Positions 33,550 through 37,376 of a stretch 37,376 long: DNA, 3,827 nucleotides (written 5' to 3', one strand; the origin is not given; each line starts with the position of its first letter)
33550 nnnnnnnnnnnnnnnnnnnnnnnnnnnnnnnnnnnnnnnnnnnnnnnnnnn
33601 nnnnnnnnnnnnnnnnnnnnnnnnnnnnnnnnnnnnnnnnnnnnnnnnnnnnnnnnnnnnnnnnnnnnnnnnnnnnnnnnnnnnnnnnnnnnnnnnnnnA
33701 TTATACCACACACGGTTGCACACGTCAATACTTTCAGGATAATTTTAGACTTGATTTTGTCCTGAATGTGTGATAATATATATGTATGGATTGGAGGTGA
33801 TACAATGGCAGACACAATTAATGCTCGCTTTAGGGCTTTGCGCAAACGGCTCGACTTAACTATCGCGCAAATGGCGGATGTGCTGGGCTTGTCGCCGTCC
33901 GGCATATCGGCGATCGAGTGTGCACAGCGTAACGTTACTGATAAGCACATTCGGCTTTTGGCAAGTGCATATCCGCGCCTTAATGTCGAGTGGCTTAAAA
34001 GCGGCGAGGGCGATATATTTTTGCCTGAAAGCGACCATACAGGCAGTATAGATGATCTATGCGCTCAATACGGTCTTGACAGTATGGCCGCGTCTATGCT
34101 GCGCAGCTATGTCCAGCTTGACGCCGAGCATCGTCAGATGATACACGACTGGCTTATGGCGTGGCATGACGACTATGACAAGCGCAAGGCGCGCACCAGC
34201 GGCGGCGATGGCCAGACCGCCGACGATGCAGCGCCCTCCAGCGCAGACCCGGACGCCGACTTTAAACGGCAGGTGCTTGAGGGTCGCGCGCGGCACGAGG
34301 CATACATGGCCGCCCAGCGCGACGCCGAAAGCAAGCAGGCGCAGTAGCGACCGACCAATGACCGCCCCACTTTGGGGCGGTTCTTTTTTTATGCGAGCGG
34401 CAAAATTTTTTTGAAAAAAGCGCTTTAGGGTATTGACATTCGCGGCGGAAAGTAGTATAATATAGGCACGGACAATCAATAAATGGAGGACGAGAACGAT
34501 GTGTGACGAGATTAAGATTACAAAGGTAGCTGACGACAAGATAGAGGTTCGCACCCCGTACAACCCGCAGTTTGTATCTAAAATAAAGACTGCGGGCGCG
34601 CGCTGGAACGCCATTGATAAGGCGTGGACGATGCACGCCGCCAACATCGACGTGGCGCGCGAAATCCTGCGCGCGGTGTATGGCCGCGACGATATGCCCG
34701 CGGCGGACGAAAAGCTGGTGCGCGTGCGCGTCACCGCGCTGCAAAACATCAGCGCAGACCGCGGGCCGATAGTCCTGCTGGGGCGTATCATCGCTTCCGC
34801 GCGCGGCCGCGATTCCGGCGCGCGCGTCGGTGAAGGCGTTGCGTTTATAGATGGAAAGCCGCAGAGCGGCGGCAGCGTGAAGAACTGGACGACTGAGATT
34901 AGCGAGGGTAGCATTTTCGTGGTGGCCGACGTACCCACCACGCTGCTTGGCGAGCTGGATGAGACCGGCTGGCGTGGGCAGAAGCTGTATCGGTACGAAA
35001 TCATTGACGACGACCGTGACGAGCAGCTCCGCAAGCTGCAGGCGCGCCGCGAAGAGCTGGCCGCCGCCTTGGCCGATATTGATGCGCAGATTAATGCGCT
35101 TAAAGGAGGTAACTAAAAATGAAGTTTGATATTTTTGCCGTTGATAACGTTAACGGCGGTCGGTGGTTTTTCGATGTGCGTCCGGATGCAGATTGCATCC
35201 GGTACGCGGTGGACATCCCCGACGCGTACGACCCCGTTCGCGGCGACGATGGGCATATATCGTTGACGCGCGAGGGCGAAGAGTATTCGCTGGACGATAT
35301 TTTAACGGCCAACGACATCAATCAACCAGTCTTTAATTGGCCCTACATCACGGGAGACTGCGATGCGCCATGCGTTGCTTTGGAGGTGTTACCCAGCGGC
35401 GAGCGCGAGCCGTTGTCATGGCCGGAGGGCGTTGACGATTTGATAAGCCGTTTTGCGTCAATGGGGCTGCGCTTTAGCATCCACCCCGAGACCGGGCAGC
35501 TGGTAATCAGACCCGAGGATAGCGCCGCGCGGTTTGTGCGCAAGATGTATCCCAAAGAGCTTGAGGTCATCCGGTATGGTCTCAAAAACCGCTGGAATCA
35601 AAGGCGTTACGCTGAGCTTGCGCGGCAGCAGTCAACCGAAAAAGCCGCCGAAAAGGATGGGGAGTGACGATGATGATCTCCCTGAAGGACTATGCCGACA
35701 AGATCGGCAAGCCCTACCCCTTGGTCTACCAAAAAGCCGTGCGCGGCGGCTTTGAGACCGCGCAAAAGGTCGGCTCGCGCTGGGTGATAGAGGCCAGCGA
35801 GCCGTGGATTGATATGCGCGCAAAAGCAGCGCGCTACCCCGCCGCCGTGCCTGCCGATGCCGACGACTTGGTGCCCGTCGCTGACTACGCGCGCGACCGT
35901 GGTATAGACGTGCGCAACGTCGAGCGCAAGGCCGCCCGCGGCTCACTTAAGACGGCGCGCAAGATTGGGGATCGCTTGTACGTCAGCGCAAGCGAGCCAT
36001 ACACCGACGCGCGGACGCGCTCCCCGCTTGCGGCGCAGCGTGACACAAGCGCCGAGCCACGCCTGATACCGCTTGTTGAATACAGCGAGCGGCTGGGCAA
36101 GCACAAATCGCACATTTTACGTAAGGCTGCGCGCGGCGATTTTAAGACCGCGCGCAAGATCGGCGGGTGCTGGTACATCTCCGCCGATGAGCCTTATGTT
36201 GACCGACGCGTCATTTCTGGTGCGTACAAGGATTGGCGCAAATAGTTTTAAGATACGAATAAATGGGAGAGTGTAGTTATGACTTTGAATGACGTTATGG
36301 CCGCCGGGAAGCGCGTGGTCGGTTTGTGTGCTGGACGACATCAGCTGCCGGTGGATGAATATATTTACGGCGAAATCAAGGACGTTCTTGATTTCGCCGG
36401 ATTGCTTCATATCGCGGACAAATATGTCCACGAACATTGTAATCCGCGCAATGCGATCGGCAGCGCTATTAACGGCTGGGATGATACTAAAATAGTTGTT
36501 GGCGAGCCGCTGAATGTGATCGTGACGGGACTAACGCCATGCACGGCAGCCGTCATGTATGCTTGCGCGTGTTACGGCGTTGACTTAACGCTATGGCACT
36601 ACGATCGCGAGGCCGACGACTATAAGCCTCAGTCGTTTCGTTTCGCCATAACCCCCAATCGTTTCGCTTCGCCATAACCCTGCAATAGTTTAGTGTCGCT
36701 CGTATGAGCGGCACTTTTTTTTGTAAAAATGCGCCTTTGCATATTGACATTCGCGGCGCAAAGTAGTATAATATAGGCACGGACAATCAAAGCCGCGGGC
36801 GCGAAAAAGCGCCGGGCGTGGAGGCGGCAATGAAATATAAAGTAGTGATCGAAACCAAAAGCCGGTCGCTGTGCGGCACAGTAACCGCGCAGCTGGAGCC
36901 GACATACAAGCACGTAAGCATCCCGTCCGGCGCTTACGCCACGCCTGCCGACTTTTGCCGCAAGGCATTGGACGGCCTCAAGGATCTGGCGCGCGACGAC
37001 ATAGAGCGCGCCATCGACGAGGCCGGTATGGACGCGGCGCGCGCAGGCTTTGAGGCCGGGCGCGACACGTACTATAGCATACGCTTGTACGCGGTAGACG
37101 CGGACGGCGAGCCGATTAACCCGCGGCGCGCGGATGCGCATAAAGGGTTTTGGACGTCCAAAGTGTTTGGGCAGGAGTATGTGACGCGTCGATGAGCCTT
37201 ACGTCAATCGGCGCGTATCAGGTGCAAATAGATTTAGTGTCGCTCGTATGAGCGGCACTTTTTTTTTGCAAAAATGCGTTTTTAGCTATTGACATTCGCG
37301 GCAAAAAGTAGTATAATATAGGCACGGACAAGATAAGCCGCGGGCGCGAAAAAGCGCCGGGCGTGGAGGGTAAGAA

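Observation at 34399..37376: Lysogeny-side array of insulated accessory units between repressor and integrase: candidate novel immunity or anti-defence island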

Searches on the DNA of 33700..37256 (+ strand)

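Call 18: search_dna_similar(query=window:33700-37256:+, collection=phages, mode=distant, max_rows=20)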
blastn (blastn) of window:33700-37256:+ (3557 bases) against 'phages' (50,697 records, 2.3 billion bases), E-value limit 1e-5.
No match.

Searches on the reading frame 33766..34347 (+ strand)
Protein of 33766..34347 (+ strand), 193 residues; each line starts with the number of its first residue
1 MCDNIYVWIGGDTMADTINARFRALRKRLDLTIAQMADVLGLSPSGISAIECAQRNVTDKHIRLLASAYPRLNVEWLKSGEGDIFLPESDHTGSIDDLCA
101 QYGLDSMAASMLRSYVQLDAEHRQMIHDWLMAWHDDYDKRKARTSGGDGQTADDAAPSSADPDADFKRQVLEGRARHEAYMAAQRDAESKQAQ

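Call 14: search_protein_families(library=pfam, max_evalue=1, proteins=[window:33766-34347:+])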
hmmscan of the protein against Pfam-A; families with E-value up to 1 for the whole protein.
window:33766-34347:+ (193 aa): 5 families
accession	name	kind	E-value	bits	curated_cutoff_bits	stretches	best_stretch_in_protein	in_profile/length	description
PF01381.28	HTH_3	-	6.2e-09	36.2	23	1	23-76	2-54/55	Helix-turn-helix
PF13560.12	HTH_31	-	3.8e-07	30.8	27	1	20-69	4-54/64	Helix-turn-helix domain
PF12844.13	HTH_19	-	0.00017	21.9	30.2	1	20-52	2-34/64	Helix-turn-helix domain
PF13413.12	HTH_25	-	0.039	14.2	24.6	1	22-51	2-31/62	Helix-turn-helix domain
PF00165.29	HTH_AraC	-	0.16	12.6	26.6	0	30-45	8-23/42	Bacterial regulatory helix-turn-helix proteins, AraC family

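Call 15: search_protein_families(library=phrogs, max_evalue=1, proteins=[window:33766-34347:+])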
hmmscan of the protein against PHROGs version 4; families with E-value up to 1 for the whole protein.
window:33766-34347:+ (193 aa): 20 families
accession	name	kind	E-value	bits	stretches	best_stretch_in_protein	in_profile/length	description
phrog_8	-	transcription regulation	7e-12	46.4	1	16-115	160-245/346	transcriptional regulator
phrog_14076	-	transcription regulation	4e-08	34.7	1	19-66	15-65/86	transcriptional regulator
phrog_2328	-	transcription regulation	1.5e-07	32.2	1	15-103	13-95/128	transcriptional repressor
phrog_2967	-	transcription regulation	3.2e-07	31.1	1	14-130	7-101/225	transcriptional regulator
phrog_4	-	transcription regulation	3.8e-07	30.4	1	14-94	133-205/400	transcriptional repressor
phrog_3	-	transcription regulation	1.7e-05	25.8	1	12-102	83-163/430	transcriptional repressor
phrog_5823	-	transcription regulation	2.8e-05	24.4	1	14-69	3-59/404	transcriptional regulator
phrog_7950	-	transcription regulation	0.00051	21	1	17-52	7-42/68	transcriptional repressor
phrog_7241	-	transcription regulation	0.0015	19.5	1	21-69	65-113/122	transcriptional regulator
phrog_6499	-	transcription regulation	0.0055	17.1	1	19-82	13-81/157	transcriptional regulator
phrog_147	-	transcription regulation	0.01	17.2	1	15-81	2-70/100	transcriptional regulator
phrog_33502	-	unknown function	0.021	15.6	1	23-62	119-158/190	-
phrog_8898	-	unknown function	0.044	14.5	1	20-55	4-39/70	-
phrog_1373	-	transcription regulation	0.055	14.4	1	23-59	69-105/166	transcriptional regulator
phrog_2104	-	unknown function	0.14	13.4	1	21-65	43-87/103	-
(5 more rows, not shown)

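Call 16: search_protein_families(library=padloc, max_evalue=1, proteins=[window:33766-34347:+])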
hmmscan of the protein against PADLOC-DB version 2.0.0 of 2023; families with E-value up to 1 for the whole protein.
window:33766-34347:+ (193 aa): 8 families
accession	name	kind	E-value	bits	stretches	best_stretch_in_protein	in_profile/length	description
PDLC04142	capH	-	1.1e-05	24.5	1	14-135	3-100/103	capH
PDLC02926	HTH_VI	-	1.7e-05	23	1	18-68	2-52/92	-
PDLC03953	RmrA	-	2e-05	22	1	18-68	6-56/373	-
PDLC03946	RmrA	-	0.0024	14.7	1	20-68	5-53/357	-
PDLC03665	Control_protein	-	0.0086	14.3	1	21-67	12-59/77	control protein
PDLC03671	Control_protein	-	0.0087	14.3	1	21-68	18-65/84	control protein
PDLC03949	RmrA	-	0.011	12.7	1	20-68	5-53/363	-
PDLC03664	Control_protein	-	0.023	13.1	1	19-68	15-64/74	control protein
